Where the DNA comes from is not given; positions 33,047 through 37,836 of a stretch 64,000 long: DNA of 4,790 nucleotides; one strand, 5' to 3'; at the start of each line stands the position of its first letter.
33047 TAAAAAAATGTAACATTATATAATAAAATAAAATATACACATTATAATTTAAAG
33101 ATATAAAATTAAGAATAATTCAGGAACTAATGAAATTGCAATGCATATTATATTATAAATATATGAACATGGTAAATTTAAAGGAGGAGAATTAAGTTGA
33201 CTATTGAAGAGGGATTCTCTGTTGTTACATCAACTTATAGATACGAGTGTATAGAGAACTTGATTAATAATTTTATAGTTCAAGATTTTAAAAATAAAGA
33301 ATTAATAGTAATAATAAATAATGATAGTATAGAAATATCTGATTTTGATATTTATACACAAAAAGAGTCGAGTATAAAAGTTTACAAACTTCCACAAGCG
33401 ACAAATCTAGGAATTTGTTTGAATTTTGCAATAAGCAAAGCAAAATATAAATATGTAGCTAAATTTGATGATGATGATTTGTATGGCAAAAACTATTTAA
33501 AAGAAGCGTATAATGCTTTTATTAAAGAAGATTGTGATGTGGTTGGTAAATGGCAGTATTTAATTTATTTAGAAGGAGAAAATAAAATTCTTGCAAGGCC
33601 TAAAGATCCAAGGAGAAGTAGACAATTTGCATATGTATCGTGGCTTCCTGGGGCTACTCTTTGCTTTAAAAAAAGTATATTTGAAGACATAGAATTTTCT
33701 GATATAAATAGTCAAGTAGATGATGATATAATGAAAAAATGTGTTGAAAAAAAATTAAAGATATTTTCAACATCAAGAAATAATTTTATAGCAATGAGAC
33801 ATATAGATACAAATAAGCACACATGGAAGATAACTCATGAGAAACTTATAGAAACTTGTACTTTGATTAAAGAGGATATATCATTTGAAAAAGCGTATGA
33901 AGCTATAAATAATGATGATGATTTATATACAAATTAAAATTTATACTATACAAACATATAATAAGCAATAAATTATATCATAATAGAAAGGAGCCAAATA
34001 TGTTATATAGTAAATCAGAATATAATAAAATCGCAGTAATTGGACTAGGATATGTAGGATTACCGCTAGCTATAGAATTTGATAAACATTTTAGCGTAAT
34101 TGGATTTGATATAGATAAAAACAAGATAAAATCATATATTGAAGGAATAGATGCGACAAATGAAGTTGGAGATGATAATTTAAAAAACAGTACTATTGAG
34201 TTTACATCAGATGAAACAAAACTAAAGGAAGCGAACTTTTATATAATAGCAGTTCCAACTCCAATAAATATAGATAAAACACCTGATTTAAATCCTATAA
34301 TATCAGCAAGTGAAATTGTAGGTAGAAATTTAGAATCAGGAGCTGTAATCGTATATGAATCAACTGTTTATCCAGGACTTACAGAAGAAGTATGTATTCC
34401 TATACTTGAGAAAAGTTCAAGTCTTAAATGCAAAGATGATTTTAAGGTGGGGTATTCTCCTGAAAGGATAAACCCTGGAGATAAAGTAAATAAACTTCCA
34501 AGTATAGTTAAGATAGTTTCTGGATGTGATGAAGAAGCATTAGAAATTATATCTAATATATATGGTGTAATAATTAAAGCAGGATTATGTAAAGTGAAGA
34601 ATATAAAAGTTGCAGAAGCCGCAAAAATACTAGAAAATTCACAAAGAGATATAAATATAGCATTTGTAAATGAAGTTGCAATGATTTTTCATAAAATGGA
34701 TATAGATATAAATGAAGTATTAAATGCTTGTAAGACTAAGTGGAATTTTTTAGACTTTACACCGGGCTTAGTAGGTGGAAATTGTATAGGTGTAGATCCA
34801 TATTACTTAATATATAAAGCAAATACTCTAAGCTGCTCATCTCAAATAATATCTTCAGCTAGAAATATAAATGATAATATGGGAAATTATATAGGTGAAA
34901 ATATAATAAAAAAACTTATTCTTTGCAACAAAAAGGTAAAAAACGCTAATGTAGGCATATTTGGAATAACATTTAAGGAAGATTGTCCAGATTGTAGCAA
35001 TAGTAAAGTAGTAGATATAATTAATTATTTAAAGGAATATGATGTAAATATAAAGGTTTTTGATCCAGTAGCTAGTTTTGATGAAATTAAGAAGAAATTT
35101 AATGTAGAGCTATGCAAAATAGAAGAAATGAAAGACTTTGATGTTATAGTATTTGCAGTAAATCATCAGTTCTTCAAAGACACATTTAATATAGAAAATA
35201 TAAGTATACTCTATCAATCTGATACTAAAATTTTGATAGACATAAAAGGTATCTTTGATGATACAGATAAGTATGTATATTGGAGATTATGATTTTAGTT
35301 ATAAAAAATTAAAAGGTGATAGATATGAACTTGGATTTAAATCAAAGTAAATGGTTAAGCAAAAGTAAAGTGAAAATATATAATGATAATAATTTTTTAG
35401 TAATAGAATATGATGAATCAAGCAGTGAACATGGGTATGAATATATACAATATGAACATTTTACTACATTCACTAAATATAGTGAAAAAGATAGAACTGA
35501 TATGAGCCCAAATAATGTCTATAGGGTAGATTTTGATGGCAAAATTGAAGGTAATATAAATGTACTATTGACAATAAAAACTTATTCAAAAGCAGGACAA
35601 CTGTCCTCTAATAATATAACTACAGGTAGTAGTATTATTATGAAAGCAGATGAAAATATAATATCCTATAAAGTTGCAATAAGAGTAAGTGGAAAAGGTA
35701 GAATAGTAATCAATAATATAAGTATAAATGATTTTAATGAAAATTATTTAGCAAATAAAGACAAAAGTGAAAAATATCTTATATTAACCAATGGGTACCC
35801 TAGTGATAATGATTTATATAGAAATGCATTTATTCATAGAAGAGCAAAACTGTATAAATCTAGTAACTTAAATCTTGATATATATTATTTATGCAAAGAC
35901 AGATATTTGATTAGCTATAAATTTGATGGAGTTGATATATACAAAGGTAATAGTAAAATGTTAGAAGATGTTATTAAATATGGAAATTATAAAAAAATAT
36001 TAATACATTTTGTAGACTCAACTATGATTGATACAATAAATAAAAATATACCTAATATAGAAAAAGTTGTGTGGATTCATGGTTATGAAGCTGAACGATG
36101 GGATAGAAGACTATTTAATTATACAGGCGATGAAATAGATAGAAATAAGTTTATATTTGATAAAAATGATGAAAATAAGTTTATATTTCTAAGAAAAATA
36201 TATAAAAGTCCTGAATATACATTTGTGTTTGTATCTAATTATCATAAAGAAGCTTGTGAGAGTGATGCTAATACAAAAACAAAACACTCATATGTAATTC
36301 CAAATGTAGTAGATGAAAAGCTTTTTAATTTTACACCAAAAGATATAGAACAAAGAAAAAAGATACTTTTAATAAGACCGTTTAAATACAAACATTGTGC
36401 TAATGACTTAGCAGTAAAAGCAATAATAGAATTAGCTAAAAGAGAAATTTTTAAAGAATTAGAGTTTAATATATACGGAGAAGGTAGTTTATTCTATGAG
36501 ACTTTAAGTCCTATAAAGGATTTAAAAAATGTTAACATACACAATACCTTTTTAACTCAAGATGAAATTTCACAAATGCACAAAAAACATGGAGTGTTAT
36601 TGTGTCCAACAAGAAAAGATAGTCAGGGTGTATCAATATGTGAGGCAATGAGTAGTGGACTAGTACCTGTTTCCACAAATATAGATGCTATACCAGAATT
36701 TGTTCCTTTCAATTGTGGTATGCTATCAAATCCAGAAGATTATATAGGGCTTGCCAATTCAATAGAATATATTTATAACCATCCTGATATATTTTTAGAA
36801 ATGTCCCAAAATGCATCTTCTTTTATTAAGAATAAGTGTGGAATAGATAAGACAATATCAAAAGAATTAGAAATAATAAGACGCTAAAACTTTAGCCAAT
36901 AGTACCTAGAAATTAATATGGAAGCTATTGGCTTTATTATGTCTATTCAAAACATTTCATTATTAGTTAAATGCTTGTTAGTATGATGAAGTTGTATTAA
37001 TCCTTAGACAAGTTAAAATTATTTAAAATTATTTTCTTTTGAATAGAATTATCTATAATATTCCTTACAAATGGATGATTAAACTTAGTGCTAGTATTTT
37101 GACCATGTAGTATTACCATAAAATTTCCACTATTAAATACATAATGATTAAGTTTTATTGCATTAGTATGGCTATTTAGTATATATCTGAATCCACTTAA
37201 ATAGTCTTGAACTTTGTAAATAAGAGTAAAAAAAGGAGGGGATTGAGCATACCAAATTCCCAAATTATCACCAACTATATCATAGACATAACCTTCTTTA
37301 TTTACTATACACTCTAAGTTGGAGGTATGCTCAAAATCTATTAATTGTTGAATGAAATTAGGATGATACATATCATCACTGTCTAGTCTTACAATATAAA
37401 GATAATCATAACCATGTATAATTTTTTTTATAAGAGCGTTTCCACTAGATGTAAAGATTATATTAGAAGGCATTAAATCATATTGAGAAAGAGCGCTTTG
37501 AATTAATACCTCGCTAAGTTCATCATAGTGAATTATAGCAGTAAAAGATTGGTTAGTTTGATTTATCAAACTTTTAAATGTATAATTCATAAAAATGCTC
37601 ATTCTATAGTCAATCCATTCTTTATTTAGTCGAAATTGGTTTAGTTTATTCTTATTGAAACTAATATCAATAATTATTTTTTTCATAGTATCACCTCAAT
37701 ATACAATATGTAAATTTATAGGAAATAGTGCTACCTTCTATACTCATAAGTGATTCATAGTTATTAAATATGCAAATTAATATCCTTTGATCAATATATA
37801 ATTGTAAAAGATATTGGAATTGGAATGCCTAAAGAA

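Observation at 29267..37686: Entirely cytoplasmic glycosylation island attached to a signal-less LRR protein: candidate spore-surface or protein-glycosylation module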

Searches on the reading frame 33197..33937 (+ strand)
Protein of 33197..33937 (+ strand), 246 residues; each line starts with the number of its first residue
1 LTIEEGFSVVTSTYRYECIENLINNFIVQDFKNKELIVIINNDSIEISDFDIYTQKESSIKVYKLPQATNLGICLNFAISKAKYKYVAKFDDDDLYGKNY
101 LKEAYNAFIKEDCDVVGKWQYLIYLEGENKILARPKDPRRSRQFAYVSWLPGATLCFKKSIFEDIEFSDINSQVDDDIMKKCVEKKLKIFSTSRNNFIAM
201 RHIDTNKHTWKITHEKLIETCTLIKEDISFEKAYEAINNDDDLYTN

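Call 5: search_protein_families(library=pfam, proteins=[window:33197-33937:+], max_evalue=0.1)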
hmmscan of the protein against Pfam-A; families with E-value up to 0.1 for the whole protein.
window:33197-33937:+ (246 aa): 2 families
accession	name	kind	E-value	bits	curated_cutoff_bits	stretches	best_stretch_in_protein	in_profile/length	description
PF00535.33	Glycos_transf_2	-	5.5e-13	49.6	23.3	1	8-144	1-143/168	Glycosyl transferase family 2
PF13641.12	Glyco_tranf_2_3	-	0.00017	22.2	27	1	9-122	6-125/230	Glycosyltransferase like family 2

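Call 6: search_protein_families(library=ncbifam, proteins=[window:33197-33937:+], max_evalue=0.1)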
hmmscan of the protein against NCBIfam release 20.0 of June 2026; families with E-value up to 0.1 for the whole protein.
window:33197-33937:+ (246 aa): 9 families
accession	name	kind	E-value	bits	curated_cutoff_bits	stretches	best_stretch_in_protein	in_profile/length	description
NF047683.1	TeichurnBiosyTuaG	equivalog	1.4e-08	34.7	400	1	5-112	6-115/252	teichuronic acid biosynthesis protein TuaG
NF038299.1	EPS_HpsN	equivalog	2.1e-06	26.9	425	1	8-111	4-109/317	hormogonium polysaccharide biosynthesis glycosyltransferase HpsN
NF053739.1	GlytfEpsEBac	equivalog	2.4e-06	26.8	450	1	9-140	5-140/265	glycosyltransferase EpsE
NF007482.0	PRK10073.1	equivalog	0.00015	20.8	423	1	6-129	7-131/334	glycosyltransferase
NF007453.0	PRK10018.1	equivalog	0.00022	21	382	1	21-101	23-104/280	colanic acid biosynthesis glycosyltransferase WcaA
TIGR04017.1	WcaA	equivalog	0.00033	20.3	495.75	1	21-101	22-103/279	colanic acid biosynthesis glycosyltransferase WcaA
TIGR03937.1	PgaC_IcaA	equivalog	0.00056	19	422.3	1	8-100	48-142/407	poly-beta-1,6-N-acetyl-D-glucosamine synthase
NF038302.1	EPS_HpsE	equivalog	0.016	14.2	300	1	19-110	20-112/307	hormogonium polysaccharide biosynthesis glycosyltransferase HpsE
NF041394.1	GtaseAglG_Halo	equivalog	0.049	12.9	440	1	8-119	4-123/304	glucosyl-dolichyl phosphate glucuronosyltransferase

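Call 93: search_protein_families(library=padloc, proteins=[window:33197-33937:+], max_evalue=0.001)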
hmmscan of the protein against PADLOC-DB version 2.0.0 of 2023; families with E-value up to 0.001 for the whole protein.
window:33197-33937:+ (246 aa): 0 families

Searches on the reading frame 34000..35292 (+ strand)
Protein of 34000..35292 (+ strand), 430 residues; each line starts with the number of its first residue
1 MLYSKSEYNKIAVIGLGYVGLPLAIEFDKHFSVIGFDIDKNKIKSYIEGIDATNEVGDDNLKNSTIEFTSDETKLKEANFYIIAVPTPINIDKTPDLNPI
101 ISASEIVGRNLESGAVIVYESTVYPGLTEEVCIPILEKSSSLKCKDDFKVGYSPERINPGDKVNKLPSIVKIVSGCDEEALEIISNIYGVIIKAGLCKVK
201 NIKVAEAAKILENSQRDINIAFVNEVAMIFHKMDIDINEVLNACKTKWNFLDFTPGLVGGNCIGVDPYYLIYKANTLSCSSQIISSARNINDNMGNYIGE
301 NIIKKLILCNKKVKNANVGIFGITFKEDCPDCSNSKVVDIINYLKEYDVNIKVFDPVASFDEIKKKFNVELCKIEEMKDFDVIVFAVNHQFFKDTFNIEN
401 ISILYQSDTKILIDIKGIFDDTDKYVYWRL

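Call 5: search_protein_families(library=pfam, proteins=[window:34000-35292:+], max_evalue=0.1)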
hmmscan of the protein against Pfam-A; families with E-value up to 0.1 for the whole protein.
window:34000-35292:+ (430 aa): 5 families
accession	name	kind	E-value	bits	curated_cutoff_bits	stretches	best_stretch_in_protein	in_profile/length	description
PF03721.20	UDPG_MGDP_dh_N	-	4.9e-35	121.2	27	1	10-183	2-183/187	UDP-glucose/GDP-mannose dehydrogenase family, NAD binding domain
PF00984.24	UDPG_MGDP_dh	-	2.1e-24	85.9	25.4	1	204-292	2-93/94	UDP-glucose/GDP-mannose dehydrogenase family, central domain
PF03720.21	UDPG_MGDP_dh_C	-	1.2e-18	67.8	30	1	319-420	1-102/103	UDP-glucose/GDP-mannose dehydrogenase family, UDP binding domain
PF01210.29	NAD_Gly3P_dh_N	-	1.1e-06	29.1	23.1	1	375-424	65-112/158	NAD-dependent glycerol-3-phosphate dehydrogenase N-terminus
PF03446.21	NAD_binding_2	-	0.00018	22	21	1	10-131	1-103/161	NAD binding domain of 6-phosphogluconate dehydrogenase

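Call 6: search_protein_families(library=ncbifam, proteins=[window:34000-35292:+], max_evalue=0.1)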
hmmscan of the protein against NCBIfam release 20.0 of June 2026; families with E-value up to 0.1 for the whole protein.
window:34000-35292:+ (430 aa): 9 families
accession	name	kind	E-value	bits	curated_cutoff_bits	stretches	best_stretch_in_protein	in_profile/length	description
NF011729.0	PRK15182.1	equivalog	7.8e-130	433.5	592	1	9-419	7-416/425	Vi polysaccharide biosynthesis UDP-N-acetylglucosamine C-6 dehydrogenase TviB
TIGR03026.1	NDP-sugDHase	subfamily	2.6e-113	378.9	189.8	1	10-414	2-410/413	nucleotide sugar dehydrogenase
NF008286.0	PRK11064.1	equivalog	3.9e-63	213.5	459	1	7-411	2-417/420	UDP-N-acetyl-D-mannosamine dehydrogenase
NF040825.1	UDPMaNacDH_Arch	equivalog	1.4e-61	208.6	750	1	10-423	2-405/418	UDP-N-acetyl-D-mannosamine dehydrogenase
NF041297.1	UDPGDh_AglM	equivalog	9.2e-40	136.8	670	1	10-368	2-368/429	UDP-glucose 6-dehydrogenase AglM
NF047673.2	TeichurnBiosyTuaD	equivalog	1.3e-32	113.6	700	1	9-420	2-415/439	UDP-glucose 6-dehydrogenase TuaD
NF006307.0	PRK08507.1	equivalog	0.015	14.5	295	1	10-102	2-83/275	prephenate dehydrogenase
NF012005.0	PRK15461.1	equivalog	0.038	13.2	348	0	10-134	3-108/298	sulfolactaldehyde 3-reductase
NF003022.0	PRK03887.1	equivalog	0.082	12.7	164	0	319-393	23-95/175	methylated-DNA--protein-cysteine methyltransferase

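Call 66: search_solved_structures(query=window:34000-35292:+, max_evalue=1e-20)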
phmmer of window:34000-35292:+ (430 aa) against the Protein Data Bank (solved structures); distinct sequences matched with E-value up to 1e-20: 7.
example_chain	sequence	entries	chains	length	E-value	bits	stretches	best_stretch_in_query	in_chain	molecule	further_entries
4r16_A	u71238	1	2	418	1.3e-49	172.6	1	10-419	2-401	418aa long hypothetical UDP-N-acetyl-D-mannosaminuronic acid dehydrogenase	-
3ojl_A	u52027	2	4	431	2e-43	152.3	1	9-422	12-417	Cap5O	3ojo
3g79_A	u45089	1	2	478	2.3e-33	119.2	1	5-393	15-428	NDP-N-acetyl-D-galactosaminuronic acid dehydrogenase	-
4xr9_A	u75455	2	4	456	2.5e-32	115.7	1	10-392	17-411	CalS8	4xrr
3gg2_A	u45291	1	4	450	2.1e-25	92.9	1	11-380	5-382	Sugar dehydrogenase, UDP-glucose/GDP-mannose dehydrogenase family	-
4a7p_A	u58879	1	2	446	6.8e-25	91.2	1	10-419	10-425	UDP-GLUCOSE DEHYDROGENASE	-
3vtf_A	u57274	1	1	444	4.1e-21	78.7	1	9-359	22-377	UDP-glucose 6-dehydrogenase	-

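Call 93: search_protein_families(library=padloc, proteins=[window:34000-35292:+], max_evalue=0.001)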
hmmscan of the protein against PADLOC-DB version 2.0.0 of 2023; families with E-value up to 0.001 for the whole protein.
window:34000-35292:+ (430 aa): 0 families

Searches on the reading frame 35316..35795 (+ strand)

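Call 99: search_protein_families(library=pfam, proteins=[window:35316-35795:+], max_evalue=1)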
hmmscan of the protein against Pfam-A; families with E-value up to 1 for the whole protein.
window:35316-35795:+ (160 aa): 1 family
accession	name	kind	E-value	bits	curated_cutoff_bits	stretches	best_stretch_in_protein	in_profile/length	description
PF15432.12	Sec-ASP3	-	0.004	17.7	27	1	64-138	51-125/126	Accessory Sec secretory system ASP3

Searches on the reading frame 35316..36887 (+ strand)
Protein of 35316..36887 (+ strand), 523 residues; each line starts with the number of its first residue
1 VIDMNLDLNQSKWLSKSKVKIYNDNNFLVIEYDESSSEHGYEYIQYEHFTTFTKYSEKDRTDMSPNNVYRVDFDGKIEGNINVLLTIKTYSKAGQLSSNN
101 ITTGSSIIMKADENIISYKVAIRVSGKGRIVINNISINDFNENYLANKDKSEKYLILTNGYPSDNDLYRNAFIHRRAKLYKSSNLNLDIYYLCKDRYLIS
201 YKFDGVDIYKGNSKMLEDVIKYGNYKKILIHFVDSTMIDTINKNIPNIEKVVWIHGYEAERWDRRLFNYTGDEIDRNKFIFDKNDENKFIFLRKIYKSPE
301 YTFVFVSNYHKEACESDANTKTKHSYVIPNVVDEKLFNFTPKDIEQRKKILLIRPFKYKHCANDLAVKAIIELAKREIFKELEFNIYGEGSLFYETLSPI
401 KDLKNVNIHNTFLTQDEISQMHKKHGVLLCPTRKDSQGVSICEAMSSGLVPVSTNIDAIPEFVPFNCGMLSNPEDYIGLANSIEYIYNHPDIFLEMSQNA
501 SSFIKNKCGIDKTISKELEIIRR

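Call 5: search_protein_families(library=pfam, proteins=[window:35316-36887:+], max_evalue=0.1)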
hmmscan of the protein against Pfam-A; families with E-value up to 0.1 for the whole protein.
window:35316-36887:+ (523 aa): 3 families
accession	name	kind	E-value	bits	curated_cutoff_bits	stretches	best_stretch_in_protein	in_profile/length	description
PF13692.12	Glyco_trans_1_4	-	1.7e-12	48.3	27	1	350-488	4-141/142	Glycosyl transferases group 1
PF00534.26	Glycos_transf_1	-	1.5e-10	41.3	26.4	1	364-500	31-169/172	Glycosyl transferases group 1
PF15432.12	Sec-ASP3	-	0.025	15.1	27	1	65-138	52-125/126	Accessory Sec secretory system ASP3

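Call 6: search_protein_families(library=ncbifam, proteins=[window:35316-36887:+], max_evalue=0.1)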
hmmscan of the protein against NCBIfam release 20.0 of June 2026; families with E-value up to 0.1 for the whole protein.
window:35316-36887:+ (523 aa): 7 families
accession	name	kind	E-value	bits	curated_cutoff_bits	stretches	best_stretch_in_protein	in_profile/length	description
NF053787.1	GlcN_PG_synth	equivalog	9.9e-11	41.1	480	1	400-516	237-351/361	N-acetylglucosaminyl phosphatidylglycerol synthase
TIGR03999.1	thiol_BshA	equivalog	1.7e-09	37.1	273.7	1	306-517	151-366/375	N-acetyl-alpha-D-glucosaminyl L-malate synthase BshA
TIGR03088.1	stp2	hypoth_equivalog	4.2e-09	35.9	409.05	1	286-519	123-368/374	TIGR03088 family PEP-CTERM/XrtA system glycosyltransferase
NF041876.1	EPS_EpsE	equivalog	2.4e-06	27.1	400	1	414-507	285-379/389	exopolysaccharide biosynthesis GT4 family glycosyltransferase EpsE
TIGR02149.1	glgA_Coryne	subfamily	0.00046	19.4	302.4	1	404-521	263-387/391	glycogen synthase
TIGR03711.1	acc_sec_asp3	equivalog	0.011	15.7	67.25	1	12-137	12-135/135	accessory Sec system protein Asp3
TIGR04047.1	MSMEG_0565_glyc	hypoth_equivalog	0.033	13.3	259.85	0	413-492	265-344/373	MSMEG_0565 family glycosyltransferase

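Call 65: search_solved_structures(query=window:35316-36887:+, max_evalue=0.01)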
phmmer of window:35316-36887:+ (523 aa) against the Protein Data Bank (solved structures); distinct sequences matched with E-value up to 0.01: 36.
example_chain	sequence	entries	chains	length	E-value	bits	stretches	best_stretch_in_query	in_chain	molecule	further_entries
2jjm_A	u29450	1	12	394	2.1e-06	29.9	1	323-515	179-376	GLYCOSYL TRANSFERASE, GROUP 1 FAMILY PROTEIN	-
3mbo_A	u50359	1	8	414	2.4e-06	29.7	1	323-515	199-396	Glycosyltransferase, group 1 family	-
2bfw_A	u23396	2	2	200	3.9e-05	25.7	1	351-483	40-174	GLGA GLYCOGEN SYNTHASE | PGS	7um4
9m88_C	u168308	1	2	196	4.1e-05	25.7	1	351-483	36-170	Glycogen synthase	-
3l01_A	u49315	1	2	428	8.5e-05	24.6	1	359-483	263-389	GlgA glycogen synthase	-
3fro_A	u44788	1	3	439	9e-05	24.5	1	353-483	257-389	GlgA glycogen synthase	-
2bis_A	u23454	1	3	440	9.1e-05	24.5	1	359-483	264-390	GLGA GLYCOGEN SYNTHASE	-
7w41_A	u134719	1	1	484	0.00019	23.4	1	351-484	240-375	Gastrin-releasing peptide receptor,GlgA glycogen synthase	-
6kp6_A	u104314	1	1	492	0.00021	23.3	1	351-483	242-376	Muscarinic acetylcholine receptor M4,GlgA glycogen synthase,Muscarinic acetylcholine recep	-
6kqi_A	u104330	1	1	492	0.00023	23.2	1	351-484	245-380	Cannabinoid receptor 1,GlgA glycogen synthase,Cannabinoid receptor 1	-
5u09_A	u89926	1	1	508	0.00025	23.1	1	351-484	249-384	Cannabinoid receptor 1,GlgA glycogen synthase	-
6tpg_A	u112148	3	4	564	0.00026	23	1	348-483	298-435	Orexin receptor type 2,GlgA glycogen synthase,Hypocretin receptor-2 | Orexin receptor type 2,GlgA glycogen synthase,Orexin receptor type 2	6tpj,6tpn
4s0v_A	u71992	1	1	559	0.00027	22.9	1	349-483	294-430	Human Orexin receptor type 2 fusion protein to P. abysii Glycogen Synthase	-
5wqc_A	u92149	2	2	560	0.00027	22.9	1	349-483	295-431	Orexin receptor type 2,GlgA glycogen synthase,Orexin receptor type 2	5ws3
9b9y_R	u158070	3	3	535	0.00028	22.9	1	351-484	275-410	Cannabinoid receptor 1,Glycogen synthase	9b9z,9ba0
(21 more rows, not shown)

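Call 93: search_protein_families(library=padloc, proteins=[window:35316-36887:+], max_evalue=0.001)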
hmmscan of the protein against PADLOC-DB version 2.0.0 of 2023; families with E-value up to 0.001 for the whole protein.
window:35316-36887:+ (523 aa): 0 families

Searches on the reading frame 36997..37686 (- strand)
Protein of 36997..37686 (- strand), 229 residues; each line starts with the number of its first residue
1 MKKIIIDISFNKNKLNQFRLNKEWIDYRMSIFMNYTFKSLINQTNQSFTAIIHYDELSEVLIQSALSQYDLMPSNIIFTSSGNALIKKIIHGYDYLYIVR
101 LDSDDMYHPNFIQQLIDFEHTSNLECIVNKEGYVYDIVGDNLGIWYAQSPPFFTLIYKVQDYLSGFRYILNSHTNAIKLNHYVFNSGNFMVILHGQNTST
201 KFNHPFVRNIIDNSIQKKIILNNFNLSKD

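Call 5: search_protein_families(library=pfam, proteins=[window:36997-37686:-], max_evalue=0.1)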
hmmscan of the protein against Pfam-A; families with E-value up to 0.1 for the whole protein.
window:36997-37686:- (229 aa): 4 families
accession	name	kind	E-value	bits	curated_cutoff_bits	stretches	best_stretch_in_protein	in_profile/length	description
PF11316.14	Rhamno_transf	-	3.9e-05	23.7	23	1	17-147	28-174/235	Putative rhamnosyl transferase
PF00535.33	Glycos_transf_2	-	0.012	16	23.3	1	36-118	16-102/168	Glycosyl transferase family 2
PF06970.17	RepA_N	-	0.042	14.2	30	1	19-52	37-70/76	Replication initiator protein A (RepA) N-terminus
PF18211.6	Csm1_B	-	0.094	13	26.4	0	56-86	19-49/94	Csm1 subunit domain B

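Call 6: search_protein_families(library=ncbifam, proteins=[window:36997-37686:-], max_evalue=0.1)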
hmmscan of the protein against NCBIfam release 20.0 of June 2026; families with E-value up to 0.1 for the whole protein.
window:36997-37686:- (229 aa): 1 family
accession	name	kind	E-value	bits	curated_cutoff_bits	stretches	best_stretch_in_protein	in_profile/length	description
NF001947.0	PRK00725.1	subfamily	0.06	12.1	470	0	28-221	65-252/426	glucose-1-phosphate adenylyltransferase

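Call 93: search_protein_families(library=padloc, proteins=[window:36997-37686:-], max_evalue=0.001)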
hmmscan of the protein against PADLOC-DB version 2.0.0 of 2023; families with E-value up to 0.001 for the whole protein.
window:36997-37686:- (229 aa): 0 families
